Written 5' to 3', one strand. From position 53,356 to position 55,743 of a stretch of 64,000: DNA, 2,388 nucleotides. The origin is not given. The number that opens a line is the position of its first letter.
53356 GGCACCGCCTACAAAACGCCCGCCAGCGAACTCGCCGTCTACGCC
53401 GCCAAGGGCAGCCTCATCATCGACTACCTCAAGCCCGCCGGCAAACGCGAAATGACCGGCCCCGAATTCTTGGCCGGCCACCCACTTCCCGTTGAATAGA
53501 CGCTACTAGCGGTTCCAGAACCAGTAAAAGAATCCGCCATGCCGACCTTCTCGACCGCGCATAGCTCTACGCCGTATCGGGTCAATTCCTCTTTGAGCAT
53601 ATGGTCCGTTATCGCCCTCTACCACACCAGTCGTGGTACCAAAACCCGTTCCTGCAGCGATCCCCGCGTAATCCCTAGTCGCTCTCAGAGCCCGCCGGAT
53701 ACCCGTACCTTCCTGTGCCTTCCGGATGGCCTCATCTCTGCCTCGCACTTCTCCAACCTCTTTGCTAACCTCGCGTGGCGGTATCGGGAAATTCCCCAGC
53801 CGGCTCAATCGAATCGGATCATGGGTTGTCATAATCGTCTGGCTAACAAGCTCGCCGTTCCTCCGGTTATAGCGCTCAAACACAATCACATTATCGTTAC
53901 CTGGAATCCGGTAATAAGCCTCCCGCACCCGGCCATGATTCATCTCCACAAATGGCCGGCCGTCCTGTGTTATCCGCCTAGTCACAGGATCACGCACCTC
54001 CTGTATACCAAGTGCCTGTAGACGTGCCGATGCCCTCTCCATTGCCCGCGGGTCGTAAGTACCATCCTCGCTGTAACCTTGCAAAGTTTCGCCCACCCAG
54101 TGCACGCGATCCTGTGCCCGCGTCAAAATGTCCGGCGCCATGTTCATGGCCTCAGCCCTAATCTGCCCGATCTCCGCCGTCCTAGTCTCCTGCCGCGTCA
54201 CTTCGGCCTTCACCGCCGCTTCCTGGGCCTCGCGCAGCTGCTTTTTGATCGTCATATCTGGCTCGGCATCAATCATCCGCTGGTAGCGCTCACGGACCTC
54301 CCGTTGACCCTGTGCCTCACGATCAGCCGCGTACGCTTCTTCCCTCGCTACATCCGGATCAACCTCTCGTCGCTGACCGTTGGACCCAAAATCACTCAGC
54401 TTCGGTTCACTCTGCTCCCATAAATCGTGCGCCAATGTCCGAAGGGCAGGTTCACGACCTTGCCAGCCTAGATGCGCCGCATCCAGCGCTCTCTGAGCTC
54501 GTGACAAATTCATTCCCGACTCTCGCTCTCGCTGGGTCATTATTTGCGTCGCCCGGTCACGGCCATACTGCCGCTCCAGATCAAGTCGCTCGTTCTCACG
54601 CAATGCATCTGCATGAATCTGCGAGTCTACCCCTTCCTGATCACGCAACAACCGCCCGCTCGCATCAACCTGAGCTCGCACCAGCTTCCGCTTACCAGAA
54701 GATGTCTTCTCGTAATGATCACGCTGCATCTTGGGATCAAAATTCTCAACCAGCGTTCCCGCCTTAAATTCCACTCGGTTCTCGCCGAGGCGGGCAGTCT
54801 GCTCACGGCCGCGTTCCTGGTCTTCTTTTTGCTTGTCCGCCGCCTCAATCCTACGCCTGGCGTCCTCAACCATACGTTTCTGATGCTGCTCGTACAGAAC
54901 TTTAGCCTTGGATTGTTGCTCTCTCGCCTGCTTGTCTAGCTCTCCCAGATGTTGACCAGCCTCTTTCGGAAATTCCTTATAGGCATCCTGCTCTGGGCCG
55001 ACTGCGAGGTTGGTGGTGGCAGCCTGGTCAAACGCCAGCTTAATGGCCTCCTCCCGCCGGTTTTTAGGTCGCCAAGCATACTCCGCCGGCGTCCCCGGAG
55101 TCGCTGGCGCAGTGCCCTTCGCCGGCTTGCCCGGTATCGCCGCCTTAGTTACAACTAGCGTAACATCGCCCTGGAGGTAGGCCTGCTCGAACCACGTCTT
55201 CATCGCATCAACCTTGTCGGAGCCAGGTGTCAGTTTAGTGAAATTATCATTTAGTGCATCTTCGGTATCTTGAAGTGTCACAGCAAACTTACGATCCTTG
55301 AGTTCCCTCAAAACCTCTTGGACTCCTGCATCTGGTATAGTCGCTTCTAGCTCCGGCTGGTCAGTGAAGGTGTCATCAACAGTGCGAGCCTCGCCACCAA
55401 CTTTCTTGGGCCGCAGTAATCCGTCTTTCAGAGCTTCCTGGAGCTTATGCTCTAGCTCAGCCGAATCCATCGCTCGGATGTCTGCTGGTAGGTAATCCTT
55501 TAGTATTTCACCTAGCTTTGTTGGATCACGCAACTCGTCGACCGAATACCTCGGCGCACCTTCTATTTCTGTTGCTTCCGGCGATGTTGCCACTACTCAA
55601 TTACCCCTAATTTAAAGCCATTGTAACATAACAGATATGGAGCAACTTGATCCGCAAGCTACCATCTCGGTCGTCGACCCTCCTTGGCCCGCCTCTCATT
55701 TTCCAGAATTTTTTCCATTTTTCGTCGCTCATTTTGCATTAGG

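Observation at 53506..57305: Two adjacent large hyper-charged cytoplasmic proteins (695 and 548 aa), each with a GTG start and each preceded by the same 16-nt motif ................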

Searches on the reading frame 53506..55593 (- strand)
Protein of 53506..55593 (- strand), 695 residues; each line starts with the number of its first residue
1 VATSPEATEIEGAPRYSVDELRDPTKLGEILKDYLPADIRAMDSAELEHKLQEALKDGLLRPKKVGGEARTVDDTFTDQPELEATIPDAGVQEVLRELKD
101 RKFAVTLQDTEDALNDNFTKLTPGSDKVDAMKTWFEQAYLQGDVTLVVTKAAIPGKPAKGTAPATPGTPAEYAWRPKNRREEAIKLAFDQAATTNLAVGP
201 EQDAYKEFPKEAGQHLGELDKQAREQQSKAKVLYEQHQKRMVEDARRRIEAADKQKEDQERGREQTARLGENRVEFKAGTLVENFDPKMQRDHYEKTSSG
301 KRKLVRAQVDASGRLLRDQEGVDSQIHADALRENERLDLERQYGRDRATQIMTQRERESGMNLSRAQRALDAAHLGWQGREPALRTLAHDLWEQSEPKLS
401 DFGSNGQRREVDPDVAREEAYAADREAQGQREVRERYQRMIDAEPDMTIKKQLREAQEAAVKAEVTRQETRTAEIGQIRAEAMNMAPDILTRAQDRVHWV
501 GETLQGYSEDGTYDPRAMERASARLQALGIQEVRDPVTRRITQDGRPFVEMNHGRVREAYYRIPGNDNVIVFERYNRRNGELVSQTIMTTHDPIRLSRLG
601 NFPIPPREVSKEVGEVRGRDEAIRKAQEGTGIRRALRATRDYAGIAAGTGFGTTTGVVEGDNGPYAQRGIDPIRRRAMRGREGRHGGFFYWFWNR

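Call 6: search_protein_families(library=pfam, proteins=[window:53506-55593:-], max_evalue=1)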
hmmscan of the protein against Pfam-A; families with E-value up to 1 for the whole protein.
window:53506-55593:- (695 aa): 0 families

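Call 7: search_protein_families(library=ncbifam, proteins=[window:53506-55593:-], max_evalue=1)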
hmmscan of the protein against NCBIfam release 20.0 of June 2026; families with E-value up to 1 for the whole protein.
window:53506-55593:- (695 aa): 1 family
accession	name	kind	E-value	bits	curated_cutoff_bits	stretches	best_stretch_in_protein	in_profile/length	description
NF008959.0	PRK12302.1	equivalog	0.08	12.9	191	0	302-374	12-83/127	biofilm formation regulator BssR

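Call 11: find_homologous_proteins(query=window:53506-55593:-)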
Query window:53506-55593:- (695 aa): 2 proteins with E <= 0.001 among 8000 candidates.
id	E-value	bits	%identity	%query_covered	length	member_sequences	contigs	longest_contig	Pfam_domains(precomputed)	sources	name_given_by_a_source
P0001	0.0e+0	1538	100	100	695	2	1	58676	-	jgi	jgi:hypothetical protein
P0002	1.2e-180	621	54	48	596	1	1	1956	-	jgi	jgi:hypothetical protein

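Call 13: find_encoding_contigs(protein=P0002, flank=10000)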
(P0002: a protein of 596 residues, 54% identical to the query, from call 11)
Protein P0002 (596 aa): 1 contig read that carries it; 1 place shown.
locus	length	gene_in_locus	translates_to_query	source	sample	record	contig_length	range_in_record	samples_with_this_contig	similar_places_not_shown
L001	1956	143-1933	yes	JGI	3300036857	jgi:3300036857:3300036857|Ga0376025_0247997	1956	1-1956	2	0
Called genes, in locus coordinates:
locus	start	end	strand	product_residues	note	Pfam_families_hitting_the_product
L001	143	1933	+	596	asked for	-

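Call 14: find_encoding_contigs(protein=P0001, flank=10000)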
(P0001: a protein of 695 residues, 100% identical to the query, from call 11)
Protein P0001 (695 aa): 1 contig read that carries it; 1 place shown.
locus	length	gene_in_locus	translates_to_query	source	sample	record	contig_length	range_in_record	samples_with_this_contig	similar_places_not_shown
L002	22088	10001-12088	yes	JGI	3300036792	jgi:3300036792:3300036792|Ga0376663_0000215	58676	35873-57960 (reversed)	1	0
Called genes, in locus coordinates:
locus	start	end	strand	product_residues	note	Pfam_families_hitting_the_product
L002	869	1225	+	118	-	-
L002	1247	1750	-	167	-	PF00588:SpoU_methylase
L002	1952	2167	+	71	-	PF10685:KGG (weak)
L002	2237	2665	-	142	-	-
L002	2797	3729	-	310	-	-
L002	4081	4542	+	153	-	-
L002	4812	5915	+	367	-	PF00575:S1, PF21710:Spt6_S1 (faint), PF00575:S1, PF23459:S1_RRP5 (weak)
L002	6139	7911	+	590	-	PF04760:IF2_N, PF00009:GTP_EFTU, PF00071:Ras (weak), PF01926:MMR_HSR1, PF22042:EF-G_D2, PF11987:IF-2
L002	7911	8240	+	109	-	PF02033:RBFA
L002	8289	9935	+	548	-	-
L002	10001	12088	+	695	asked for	-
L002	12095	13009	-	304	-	PF00551:Formyl_trans_N, PF02911:Formyl_trans_C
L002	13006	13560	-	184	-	PF01327:Pep_deformylase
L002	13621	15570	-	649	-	PF17764:PriA_3primeBD, PF04851:ResIII, PF00270:DEAD, PF13604:AAA_30 (faint), PF18319:Zn_ribbon_PriA, PF00271:Helicase_C, PF18074:PriA_C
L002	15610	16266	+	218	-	PF00156:Pribosyltran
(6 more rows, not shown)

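Call 42: predict_structure(alignment_id=A1)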
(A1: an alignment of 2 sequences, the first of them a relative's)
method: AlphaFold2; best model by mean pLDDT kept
length: 695 residues; sequences in the alignment: 2
mean_pLDDT: 46.9   pTM: 0.22
mean pLDDT of the five models: 46.9, 45.9, 43.4, 42.7, 41.5
residues with pLDDT >= 90: 3; 70-90: 109; 50-70: 130; < 50: 453
segments of 3 or more residues with pLDDT < 50: 1-12, 62-216, 270-305, 368-370, 372-415, 485-515, 517-553, 556-572, 584-695
pLDDT, mean of each block of 10 residues (from residue 1): 31 58 67 58 68 62 37 27 30 36 30 34 36 37 27 25 29 28 39 30 32 48 69 75 74 75 62 36 36 42 50 55 66 80 75 67 51 38 33 35 36 49 72 87 86 86 78 64 48 35 35 43 39 28 39 48 44 52 47 30 27 33 40 32 29 30 42 41 35 33
secondary structure, 60 per line:
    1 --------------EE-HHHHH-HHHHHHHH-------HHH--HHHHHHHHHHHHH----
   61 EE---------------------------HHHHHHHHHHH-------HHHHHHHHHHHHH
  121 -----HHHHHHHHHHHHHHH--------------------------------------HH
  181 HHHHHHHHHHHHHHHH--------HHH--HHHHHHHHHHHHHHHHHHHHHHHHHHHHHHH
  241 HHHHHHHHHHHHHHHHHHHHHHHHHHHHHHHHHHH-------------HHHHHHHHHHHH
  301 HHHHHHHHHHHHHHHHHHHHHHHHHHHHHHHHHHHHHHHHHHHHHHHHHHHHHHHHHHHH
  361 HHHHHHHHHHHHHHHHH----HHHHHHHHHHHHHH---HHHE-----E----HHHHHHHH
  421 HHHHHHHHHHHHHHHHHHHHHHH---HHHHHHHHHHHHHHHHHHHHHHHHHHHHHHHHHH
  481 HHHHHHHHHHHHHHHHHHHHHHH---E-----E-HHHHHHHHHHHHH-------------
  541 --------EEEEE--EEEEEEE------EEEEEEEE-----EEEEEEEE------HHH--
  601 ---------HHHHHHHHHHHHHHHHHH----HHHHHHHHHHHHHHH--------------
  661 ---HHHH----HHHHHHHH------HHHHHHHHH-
elements in order (helices of 4 or more, strands of 3 or more residues): H18-22 H24-31 H44-56 H90-100 H108-120 H126-140 H179-196 H210-275 H289-377 H382-395 H413-443 H447-503 H515-527 E549-553 E556-562 E569-576 E582-589 H610-627 H632-646 H664-667 H672-679 H686-694

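Call 47: search_protein_representatives(alignment_id=A1)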
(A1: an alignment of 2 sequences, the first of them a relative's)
Query: 2 sequences, 707 profile positions. Proteins with E-value up to 0.001 (for the whole library): 25; up to 1e-10: 14; up to 1e-30: 8. The best 25 are listed.
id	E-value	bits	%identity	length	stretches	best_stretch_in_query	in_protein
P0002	0.0e+00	1195.8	-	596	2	369-707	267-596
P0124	1.7e-67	245.1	-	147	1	561-707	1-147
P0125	2.6e-67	244.5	-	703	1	1-704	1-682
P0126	4.4e-66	240.4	-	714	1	4-642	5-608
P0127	7.9e-48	180.1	-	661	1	8-704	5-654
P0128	2.3e-39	152.1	-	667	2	1-497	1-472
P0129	5.5e-37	144.2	-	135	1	104-243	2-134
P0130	1.3e-34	136.4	-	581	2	432-705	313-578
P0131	1.2e-24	103.4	-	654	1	4-703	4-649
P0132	6.0e-23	97.8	-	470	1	290-703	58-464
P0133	3.1e-17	78.9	-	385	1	419-704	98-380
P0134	5.0e-17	78.3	-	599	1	404-704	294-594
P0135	4.7e-14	68.4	-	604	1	416-704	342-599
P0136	5.9e-12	61.5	-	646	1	417-633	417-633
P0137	1.5e-10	56.8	-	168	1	577-704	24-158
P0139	3.9e-09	52.2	-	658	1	424-703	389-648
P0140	4.9e-09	51.9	-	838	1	372-704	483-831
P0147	4.6e-06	42.0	-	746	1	182-705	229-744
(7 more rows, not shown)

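Call 51: search_protein_families(library=pfam, alignment_id=A2, max_evalue=0.01)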
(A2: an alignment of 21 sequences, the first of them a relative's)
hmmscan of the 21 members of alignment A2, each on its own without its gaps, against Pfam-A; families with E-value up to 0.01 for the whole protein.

A. member 1, P0001 (695 aa): 0 families

B. families by the number of members that match (of 21 scanned): 1 family
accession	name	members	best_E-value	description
PF00502.25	Phycobilisome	1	0.0035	Phycobilisome protein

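Call 52: search_solved_structures(query=A2, max_evalue=1)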
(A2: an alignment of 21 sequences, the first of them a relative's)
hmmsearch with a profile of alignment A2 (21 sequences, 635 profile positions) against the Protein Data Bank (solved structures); distinct sequences matched with E-value up to 1: 0.

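Call 62: predict_structure(alignment_id=A2)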
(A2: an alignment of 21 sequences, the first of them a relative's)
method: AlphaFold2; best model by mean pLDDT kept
length: 695 residues; sequences in the alignment: 21
mean_pLDDT: 78.4   pTM: 0.42
mean pLDDT of the five models: 78.4, 78.2, 75.1, 74.9, 74.6
residues with pLDDT >= 90: 266; 70-90: 260; 50-70: 58; < 50: 111
segments of 3 or more residues with pLDDT < 50: 1-11, 270-323, 395-411, 646-654, 682-687, 689-695
pLDDT, mean of each block of 10 residues (from residue 1): 34 82 94 93 94 94 68 84 92 95 95 89 76 93 92 86 84 93 95 85 90 90 88 85 81 83 67 42 40 40 39 40 61 85 88 86 78 61 52 45 42 65 79 93 90 92 89 88 93 96 92 91 93 76 83 86 94 91 96 89 91 93 81 70 49 61 86 77 47 39
secondary structure, 60 per line:
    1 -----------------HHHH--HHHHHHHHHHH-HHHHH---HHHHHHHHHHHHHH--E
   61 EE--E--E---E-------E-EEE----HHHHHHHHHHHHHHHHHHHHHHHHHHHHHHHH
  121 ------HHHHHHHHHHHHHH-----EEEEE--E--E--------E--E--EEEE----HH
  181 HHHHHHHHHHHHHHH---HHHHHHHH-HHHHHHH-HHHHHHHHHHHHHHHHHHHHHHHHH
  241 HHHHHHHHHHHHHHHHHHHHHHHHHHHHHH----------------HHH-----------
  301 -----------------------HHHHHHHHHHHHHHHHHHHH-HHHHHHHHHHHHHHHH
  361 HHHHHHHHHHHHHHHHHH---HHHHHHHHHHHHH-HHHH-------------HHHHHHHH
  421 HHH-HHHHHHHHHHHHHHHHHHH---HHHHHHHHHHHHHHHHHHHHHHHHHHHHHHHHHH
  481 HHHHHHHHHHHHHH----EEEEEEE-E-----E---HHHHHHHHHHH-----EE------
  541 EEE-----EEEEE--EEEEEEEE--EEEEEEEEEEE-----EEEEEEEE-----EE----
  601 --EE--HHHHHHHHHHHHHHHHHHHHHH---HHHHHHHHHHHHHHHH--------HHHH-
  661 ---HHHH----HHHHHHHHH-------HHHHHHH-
elements in order (helices of 4 or more, strands of 3 or more residues): H18-21 H24-34 H36-40 H44-57 E60-62 E82-84 H89-120 H127-140 E146-150 E171-174 H179-195 H199-206 H208-214 H216-270 H324-343 H345-378 H382-394 H396-399 H413-423 H425-443 H447-494 E499-505 H517-527 E541-543 E549-553 E556-563 E566-576 E582-589 H607-628 H632-647 H656-659 H664-667 H672-680 H688-694

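Call 66: fold_search(model_id=the predicted structure, library=pdb)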
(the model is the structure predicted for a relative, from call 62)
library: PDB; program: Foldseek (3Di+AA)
matches with E <= 10: 525; with E <= 0.001: 0
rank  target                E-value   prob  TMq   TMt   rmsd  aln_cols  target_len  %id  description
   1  3df6_A                4.3e-01  0.25  0.09  0.38   6.6       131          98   12  The thermo- and acido-stable ORF-99 from the archaeal virus AFV1 (released 2009-06-16)
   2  6fdg_A                4.7e-01  0.13  0.04  0.15  11.5        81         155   15  Novel crystal structure of DHNA-CoA Thioesterase from Staphylococcus aureus (released 2018-02-21)
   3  3df6_B                6.1e-01  0.25  0.09  0.40   6.7       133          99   10  The thermo- and acido-stable ORF-99 from the archaeal virus AFV1 (released 2009-06-16)
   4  5x04_B                6.1e-01  0.07  0.05  0.11  15.2       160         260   11  12:0-ACP thioesterase from Umbellularia californica (released 2017-10-25)
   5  4r9z_B                6.1e-01  0.06  0.06  0.11  16.4       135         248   11  Mycobacterium avium subs paratuberculosis tesB protein MAP1729c (released 2014-10-08)
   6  2oiw_A                7.4e-01  0.06  0.06  0.18  13.2       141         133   14  The structure of a predicted thioesterase from Bacillus stearothermophilus (released 2007-02-20)
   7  5vpj_B                7.8e-01  0.14  0.06  0.25  15.0       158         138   12  The crystal structure of a thioesterase from Actinomadura verrucosospora (released 2017-07-19)
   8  3rd7_A                1.0e+00  0.05  0.05  0.11  15.4       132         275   11  Crystal structure of acyl-coa thioesterase from mycobacterium avium (released 2011-06-08)
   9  4zrb_G                1.0e+00  0.04  0.06  0.17  13.5       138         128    9  Crystal Structure of Hypothetical Thioesterase Protein SP_1851 with Coenzyme A from Streptococcus pneumoniae TIGR4 (released 2015-05-27)
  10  2oiw_D                1.1e+00  0.14  0.05  0.20  10.7        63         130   14  The structure of a predicted thioesterase from Bacillus stearothermophilus (released 2007-02-20)
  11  6fdg_B                1.1e+00  0.11  0.04  0.16  11.8        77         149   18  Novel crystal structure of DHNA-CoA Thioesterase from Staphylococcus aureus (released 2018-02-21)
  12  6suc                  1.1e+00  0.08  0.06  0.15  14.7       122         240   12  Human PTPRU D1 domain, oxidised form (released 2020-07-08)
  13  2h4u_A                1.1e+00  0.06  0.05  0.23  12.8       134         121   10  Crystal Structure of Human Thioesterase Superfamily Member 2 (released 2006-06-20)
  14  4zrb_E                1.1e+00  0.05  0.07  0.18  11.3       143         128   10  Crystal Structure of Hypothetical Thioesterase Protein SP_1851 with Coenzyme A from Streptococcus pneumoniae TIGR4 (released 2015-05-27)
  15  5x04_A                1.2e+00  0.03  0.05  0.10  15.4       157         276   12  12:0-ACP thioesterase from Umbellularia californica (released 2017-10-25)
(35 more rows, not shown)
